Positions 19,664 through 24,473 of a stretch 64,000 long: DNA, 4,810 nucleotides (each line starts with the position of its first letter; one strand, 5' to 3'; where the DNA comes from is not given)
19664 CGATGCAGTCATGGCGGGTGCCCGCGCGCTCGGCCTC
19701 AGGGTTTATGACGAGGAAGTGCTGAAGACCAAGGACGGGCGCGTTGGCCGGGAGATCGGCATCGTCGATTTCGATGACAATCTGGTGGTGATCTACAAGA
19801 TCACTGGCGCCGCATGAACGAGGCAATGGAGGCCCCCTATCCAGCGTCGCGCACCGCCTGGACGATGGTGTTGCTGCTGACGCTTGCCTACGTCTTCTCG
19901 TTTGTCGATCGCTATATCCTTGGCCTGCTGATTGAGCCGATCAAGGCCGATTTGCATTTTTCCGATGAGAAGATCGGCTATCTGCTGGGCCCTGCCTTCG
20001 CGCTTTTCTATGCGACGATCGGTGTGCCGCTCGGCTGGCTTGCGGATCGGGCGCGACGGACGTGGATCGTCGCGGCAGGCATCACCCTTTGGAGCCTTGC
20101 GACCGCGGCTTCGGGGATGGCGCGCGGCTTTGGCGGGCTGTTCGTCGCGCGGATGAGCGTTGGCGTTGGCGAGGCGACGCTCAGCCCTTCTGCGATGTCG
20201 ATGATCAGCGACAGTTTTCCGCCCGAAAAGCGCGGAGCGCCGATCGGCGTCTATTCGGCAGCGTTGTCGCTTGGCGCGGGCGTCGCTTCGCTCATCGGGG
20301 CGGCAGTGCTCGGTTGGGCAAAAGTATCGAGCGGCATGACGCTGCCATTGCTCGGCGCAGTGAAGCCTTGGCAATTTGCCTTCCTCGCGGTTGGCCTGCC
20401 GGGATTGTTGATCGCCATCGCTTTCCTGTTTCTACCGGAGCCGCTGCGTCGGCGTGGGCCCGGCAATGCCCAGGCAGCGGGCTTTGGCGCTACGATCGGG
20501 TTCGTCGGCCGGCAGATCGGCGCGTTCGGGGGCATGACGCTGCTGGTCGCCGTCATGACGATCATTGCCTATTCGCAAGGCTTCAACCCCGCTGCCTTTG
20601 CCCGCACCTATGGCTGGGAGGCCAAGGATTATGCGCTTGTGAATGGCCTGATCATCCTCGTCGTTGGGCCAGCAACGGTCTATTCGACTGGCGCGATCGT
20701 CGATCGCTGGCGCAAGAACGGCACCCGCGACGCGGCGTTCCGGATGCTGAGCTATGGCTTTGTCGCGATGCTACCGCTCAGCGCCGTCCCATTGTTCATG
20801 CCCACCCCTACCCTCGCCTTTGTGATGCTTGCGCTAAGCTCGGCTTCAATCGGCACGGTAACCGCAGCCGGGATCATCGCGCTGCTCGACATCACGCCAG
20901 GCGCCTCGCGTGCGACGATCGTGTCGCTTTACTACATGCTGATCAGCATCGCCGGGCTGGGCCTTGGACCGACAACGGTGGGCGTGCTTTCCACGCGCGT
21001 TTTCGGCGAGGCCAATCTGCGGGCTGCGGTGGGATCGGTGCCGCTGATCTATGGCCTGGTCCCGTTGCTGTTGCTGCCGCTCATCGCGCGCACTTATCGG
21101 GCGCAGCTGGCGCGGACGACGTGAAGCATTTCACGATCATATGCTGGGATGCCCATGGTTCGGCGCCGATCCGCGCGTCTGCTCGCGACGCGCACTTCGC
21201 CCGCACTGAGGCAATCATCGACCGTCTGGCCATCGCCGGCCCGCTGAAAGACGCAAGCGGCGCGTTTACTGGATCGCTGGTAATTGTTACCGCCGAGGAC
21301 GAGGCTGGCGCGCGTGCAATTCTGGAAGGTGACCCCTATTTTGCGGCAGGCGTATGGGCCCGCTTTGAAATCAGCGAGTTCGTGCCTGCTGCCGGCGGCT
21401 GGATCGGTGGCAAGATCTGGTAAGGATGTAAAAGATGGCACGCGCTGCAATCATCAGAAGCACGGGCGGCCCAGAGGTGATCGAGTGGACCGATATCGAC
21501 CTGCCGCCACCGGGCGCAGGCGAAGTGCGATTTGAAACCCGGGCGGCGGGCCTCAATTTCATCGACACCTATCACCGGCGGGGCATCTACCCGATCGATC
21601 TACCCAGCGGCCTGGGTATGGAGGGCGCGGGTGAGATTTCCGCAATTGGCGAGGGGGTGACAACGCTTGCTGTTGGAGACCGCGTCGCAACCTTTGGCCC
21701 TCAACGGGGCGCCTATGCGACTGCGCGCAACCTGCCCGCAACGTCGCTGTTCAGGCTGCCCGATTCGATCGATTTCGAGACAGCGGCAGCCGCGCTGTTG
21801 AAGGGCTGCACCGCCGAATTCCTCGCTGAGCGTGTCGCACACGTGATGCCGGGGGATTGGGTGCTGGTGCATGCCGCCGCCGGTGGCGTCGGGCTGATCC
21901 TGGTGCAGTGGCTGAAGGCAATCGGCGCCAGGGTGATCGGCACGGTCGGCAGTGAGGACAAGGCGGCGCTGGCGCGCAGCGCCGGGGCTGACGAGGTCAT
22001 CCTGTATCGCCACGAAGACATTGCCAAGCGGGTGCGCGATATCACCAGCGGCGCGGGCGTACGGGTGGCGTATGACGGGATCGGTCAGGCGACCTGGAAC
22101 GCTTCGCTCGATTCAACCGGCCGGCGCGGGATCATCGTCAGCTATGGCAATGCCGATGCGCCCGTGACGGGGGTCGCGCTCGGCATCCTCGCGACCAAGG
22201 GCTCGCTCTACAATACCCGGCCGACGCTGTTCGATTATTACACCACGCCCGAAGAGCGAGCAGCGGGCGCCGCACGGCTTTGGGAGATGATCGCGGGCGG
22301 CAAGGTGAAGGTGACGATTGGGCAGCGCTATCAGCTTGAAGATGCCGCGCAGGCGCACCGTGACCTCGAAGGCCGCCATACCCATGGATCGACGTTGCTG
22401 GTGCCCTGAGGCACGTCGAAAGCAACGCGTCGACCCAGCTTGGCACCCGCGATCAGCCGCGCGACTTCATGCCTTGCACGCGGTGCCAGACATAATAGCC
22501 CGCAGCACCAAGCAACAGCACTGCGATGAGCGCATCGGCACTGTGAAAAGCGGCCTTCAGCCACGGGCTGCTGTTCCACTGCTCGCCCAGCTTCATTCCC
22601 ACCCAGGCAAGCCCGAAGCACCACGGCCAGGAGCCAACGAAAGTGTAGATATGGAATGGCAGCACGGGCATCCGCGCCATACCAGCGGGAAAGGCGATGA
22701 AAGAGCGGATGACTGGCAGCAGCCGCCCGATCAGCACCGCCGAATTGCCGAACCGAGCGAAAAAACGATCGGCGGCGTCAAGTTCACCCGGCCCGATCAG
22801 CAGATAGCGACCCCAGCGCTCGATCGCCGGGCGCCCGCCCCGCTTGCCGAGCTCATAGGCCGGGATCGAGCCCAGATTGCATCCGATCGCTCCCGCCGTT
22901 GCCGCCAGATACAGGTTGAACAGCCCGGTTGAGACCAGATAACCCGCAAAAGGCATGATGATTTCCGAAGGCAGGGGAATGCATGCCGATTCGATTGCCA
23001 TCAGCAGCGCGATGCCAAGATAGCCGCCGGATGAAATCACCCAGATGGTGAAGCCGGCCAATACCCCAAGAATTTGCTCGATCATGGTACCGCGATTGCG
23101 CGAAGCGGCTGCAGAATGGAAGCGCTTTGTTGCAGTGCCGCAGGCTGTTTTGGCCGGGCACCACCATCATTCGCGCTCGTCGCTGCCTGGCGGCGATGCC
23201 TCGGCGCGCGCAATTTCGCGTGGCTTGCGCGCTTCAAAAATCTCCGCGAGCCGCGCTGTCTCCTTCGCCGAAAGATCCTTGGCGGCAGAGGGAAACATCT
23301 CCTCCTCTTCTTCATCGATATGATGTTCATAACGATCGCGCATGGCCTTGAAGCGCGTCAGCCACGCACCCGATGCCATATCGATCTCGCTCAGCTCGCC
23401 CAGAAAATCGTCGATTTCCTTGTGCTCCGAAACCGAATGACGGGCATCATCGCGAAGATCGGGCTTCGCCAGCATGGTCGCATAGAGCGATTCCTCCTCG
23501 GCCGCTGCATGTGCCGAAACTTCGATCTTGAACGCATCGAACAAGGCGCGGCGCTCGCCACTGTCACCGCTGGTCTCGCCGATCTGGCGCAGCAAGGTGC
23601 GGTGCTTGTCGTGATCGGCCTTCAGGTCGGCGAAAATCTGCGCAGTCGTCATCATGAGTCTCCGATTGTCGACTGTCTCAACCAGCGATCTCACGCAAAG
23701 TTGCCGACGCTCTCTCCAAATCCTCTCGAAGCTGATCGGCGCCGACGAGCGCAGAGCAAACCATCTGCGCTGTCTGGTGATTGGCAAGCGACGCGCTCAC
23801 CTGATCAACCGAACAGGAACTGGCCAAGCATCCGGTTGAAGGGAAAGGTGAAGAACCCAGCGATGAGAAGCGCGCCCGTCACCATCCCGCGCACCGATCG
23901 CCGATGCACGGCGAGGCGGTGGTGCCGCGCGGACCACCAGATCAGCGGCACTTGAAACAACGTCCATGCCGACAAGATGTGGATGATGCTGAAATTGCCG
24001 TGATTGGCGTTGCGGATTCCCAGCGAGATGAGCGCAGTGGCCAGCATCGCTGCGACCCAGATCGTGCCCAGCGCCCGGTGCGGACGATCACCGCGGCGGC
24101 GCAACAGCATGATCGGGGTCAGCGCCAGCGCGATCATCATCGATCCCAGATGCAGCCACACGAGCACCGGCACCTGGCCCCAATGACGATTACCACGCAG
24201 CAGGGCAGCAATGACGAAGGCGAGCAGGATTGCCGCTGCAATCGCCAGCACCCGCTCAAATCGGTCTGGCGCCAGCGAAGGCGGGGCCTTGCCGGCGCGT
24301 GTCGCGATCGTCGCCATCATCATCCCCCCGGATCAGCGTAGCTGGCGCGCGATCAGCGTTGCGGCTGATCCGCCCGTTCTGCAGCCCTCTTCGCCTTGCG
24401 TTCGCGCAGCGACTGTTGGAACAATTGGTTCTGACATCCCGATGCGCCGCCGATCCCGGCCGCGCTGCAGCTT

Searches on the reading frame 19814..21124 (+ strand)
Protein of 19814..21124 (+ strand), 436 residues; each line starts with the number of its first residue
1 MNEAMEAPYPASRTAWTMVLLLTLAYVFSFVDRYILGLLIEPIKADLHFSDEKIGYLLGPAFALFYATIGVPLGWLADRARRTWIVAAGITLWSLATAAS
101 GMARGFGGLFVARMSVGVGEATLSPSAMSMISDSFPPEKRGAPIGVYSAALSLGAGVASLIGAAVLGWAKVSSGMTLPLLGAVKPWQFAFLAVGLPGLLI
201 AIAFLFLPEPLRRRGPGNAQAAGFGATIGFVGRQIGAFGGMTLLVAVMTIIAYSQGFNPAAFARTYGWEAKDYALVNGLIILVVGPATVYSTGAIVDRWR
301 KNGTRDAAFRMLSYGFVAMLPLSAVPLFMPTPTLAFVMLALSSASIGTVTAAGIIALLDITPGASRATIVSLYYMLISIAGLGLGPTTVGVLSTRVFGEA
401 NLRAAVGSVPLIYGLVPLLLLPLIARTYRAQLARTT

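Call 7: search_protein_families(library=pfam, proteins=[window:19814-21124:+])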
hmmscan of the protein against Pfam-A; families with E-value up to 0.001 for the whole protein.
window:19814-21124:+ (436 aa): 4 families
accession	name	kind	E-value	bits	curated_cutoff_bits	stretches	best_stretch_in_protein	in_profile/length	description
PF07690.21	MFS_1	-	4.7e-32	111.7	33.4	1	22-382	1-344/347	Major Facilitator Superfamily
PF00083.30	Sugar_tr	-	4.4e-06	26.3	22.3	1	72-209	65-193/452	Sugar (and other) transporter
PF03137.26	OATP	-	4.7e-06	25.6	25.8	1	109-214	136-244/545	Organic Anion Transporter Polypeptide (OATP) family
PF03209.21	PUCC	-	0.0001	21.9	21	0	81-205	276-393/401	PUCC protein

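Call 45: search_protein_families(library=ncbifam, proteins=[window:19814-21124:+], max_evalue=0.00001)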
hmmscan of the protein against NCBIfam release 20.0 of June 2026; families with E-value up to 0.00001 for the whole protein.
window:19814-21124:+ (436 aa): 17 families
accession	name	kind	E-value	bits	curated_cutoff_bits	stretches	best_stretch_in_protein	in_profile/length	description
TIGR00893.1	2A0114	subfamily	5.4e-26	91.5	395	1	24-207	1-168/399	D-galactonate transporter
TIGR00895.1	2A0115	subfamily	2.6e-13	49.7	418.55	1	8-211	8-196/398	aromatic acid/H+ symport family MFS transporter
TIGR00881.1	2A0104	subfamily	3.3e-13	49.4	407.75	1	24-165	2-143/379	phosphoglycerate transporter protein PgtP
TIGR02332.1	HpaX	equivalog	8.1e-11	41.7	615.4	1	18-206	9-187/412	4-hydroxyphenylacetate permease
TIGR00711.1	efflux_EmrB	subfamily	8.5e-11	41.2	230.2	1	18-168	3-148/485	DHA2 family efflux MFS transporter permease subunit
NF012169.0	qepA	equivalog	1.6e-10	40.3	1075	1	11-168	15-172/511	fluoroquinolone efflux MFS transporter QepA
TIGR00891.1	2A0112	subfamily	3.1e-10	39.7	552.9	1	15-170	10-164/405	sialate:H+ symport family MFS transporter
TIGR00880.1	2_A_01_02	superfamily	4.1e-10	39.9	131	1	62-189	7-132/141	multidrug resistance protein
TIGR00894.1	2A0114euk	subfamily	5.6e-10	38.3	626.45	1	47-207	71-218/465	Na(+)-dependent inorganic phosphate cotransporter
NF008586.0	PRK11551.1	equivalog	7.1e-09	35.1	410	1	12-170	11-170/406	3-(3-hydroxy-phenyl)propionate transporter MhpT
NF000089.1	qac_MFS_AB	exception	6.6e-07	28.5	900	1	11-167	13-169/514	QacA/B family quaternary ammonium compound efflux MFS transporter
NF003024.0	PRK03893.1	subfamily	9.4e-07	28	604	1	13-167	17-170/497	sialate:H+ symport family MFS transporter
TIGR01299.1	synapt_SV2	subfamily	1.6e-06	26.3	637.3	1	12-210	162-357/742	synaptic vesicle protein SV2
NF012184.0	tet_MFS_45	exception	2.2e-06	26.9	975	1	17-183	13-180/458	tetracycline efflux MFS transporter Tet(45)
NF033896.2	MFS_LfrA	equivalog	3.3e-06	26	825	1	8-167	11-170/504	efflux MFS transporter LfrA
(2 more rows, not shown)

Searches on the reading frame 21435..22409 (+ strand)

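Call 7: search_protein_families(library=pfam, proteins=[window:21435-22409:+])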
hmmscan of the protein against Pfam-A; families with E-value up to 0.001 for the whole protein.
window:21435-22409:+ (324 aa): 3 families
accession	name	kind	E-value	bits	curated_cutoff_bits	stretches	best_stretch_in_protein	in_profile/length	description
PF00107.32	ADH_zinc_N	-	2.5e-24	86.1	31.8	1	151-245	1-96/129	Zinc-binding dehydrogenase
PF13602.12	ADH_zinc_N_2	-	6.7e-19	69.6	27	1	184-319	2-131/134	Zinc-binding dehydrogenase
PF08240.17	ADH_N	-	2.1e-13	50.9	23.5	1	27-110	1-104/104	Alcohol dehydrogenase GroES-like domain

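Call 64: search_protein_families(library=ncbifam, proteins=[window:21435-22409:+], max_evalue=1e-8)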
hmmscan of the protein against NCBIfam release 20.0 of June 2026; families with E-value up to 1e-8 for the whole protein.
window:21435-22409:+ (324 aa): 19 families
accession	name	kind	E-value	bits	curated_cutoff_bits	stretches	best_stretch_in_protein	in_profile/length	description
NF008024.0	PRK10754.1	subfamily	4.9e-110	367.6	348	1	1-324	1-327/327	NADPH:quinone reductase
TIGR02824.1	quinone_pig3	subfamily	7.4e-53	179.6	296.8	1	5-322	4-323/325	putative NAD(P)H quinone oxidoreductase, PIG3 family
NF010344.0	PRK13771.1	subfamily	6.4e-31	107.5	349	1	91-322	115-331/334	putative alcohol dehydrogenase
NF041183.1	Pks2_ls1_myc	equivalog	1.7e-28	98.2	2400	1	7-316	1411-1721/2086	sulfolipid-1 biosynthesis phthioceranic/hydroxyphthioceranic acid synthase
NF041172.1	AcrlCoa_red_Thmprot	equivalog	2e-25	89.5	500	1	92-322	116-332/334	acryloyl-CoA reductase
TIGR03989.1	Rxyl_3153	subfamily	1.8e-22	80.2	440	2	2-92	2-92/370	NDMA-dependent alcohol dehydrogenase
TIGR01751.1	crot-CoA-red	equivalog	5.6e-21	74.7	378.55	1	91-207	139-257/398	crotonyl-CoA carboxylase/reductase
NF006940.0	PRK09422.1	equivalog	7.3e-19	67.9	344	1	104-265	127-291/338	alcohol dehydrogenase AdhP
TIGR03451.1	mycoS_dep_FDH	equivalog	3.8e-18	65.4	512.9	1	4-84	4-82/358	S-(hydroxymethyl)mycothiol dehydrogenase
TIGR02817.1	adh_fam_1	subfamily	7.8e-18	65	284.05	1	20-319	21-330/336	zinc-binding alcohol dehydrogenase family protein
TIGR00692.1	tdh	equivalog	2.3e-16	59.7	458.35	1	91-218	116-240/340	L-threonine 3-dehydrogenase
TIGR02823.1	oxido_YhdH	subfamily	1e-15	57.4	297.25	1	28-242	26-246/324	acrylyl-CoA reductase family protein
NF007489.0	PRK10083.1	equivalog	8.8e-15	54.5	376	0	13-85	9-82/339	Zn-dependent oxidoreductase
TIGR02818.1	adh_III_F_hyde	equivalog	2.6e-13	49.8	543.95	0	3-85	3-84/368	S-(hydroxymethyl)glutathione dehydrogenase/class III alcohol dehydrogenase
NF003808.0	PRK05396.1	equivalog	3.8e-13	49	380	0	91-219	118-243/341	L-threonine 3-dehydrogenase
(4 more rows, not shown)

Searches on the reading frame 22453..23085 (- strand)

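Call 7: search_protein_families(library=pfam, proteins=[window:22453-23085:-])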
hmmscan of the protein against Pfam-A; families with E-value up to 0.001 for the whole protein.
window:22453-23085:- (210 aa): 1 family
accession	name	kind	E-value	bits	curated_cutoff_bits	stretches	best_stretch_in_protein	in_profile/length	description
PF09335.16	VTT_dom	-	5.1e-20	72.6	33.9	1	38-164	1-122/123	VTT domain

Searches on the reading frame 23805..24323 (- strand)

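Call 7: search_protein_families(library=pfam, proteins=[window:23805-24323:-])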
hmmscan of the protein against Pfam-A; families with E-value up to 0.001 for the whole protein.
window:23805-24323:- (172 aa): 1 family
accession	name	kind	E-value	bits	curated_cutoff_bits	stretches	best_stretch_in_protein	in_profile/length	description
PF10067.14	DUF2306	-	8.3e-05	23.2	31.6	1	57-144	3-96/147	Predicted membrane protein (DUF2306)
